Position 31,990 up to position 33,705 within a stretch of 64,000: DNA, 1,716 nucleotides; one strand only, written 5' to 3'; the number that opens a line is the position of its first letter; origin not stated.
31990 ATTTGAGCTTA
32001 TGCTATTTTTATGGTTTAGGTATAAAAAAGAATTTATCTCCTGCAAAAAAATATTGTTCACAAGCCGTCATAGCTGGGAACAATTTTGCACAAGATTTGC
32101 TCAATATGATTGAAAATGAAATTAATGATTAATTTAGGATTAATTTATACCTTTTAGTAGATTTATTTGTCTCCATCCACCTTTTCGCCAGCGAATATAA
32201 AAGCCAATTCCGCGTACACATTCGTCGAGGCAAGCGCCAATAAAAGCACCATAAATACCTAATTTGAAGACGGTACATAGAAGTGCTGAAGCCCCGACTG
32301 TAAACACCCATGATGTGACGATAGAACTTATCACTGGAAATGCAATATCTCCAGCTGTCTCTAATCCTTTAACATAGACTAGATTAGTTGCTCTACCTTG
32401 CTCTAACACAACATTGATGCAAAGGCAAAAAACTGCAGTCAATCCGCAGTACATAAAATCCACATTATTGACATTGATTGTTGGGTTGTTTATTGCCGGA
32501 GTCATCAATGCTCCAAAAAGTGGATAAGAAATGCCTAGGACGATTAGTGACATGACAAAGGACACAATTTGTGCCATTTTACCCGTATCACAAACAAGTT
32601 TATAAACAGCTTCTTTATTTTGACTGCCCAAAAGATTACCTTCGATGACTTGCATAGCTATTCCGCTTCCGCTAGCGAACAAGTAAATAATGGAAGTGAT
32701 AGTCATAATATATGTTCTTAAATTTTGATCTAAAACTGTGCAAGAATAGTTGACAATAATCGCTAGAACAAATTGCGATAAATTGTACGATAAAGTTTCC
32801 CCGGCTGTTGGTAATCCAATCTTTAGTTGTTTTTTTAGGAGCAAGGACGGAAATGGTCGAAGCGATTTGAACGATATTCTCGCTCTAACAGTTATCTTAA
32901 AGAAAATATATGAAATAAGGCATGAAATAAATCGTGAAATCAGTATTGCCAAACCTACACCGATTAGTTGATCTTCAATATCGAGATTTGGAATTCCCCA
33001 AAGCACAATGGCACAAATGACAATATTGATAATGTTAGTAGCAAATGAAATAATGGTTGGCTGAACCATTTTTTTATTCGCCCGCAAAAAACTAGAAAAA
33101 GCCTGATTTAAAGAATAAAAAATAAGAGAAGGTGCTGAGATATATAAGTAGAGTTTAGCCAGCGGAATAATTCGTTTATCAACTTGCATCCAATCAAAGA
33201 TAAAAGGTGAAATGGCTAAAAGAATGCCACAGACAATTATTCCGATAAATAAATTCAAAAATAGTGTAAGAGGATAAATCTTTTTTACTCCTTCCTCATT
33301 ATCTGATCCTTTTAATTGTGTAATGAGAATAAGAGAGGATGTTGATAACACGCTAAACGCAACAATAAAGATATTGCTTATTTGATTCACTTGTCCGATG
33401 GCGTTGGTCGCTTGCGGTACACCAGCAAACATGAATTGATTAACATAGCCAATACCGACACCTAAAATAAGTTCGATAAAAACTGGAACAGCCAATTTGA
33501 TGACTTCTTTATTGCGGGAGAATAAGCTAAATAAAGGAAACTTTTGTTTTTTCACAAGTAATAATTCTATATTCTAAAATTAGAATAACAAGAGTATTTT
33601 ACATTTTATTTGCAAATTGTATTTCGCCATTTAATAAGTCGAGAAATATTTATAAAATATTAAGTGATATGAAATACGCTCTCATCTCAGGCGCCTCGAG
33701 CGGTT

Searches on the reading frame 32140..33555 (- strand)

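Call 10: search_protein_families(library=pfam, proteins=[window:32140-33555:-], max_evalue=0.001)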
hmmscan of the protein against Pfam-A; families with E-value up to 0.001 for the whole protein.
window:32140-33555:- (471 aa): 1 family
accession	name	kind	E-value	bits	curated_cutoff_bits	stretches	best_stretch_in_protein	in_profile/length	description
PF01554.23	MatE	-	4.1e-25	88.8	24.9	2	24-183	1-161/161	MatE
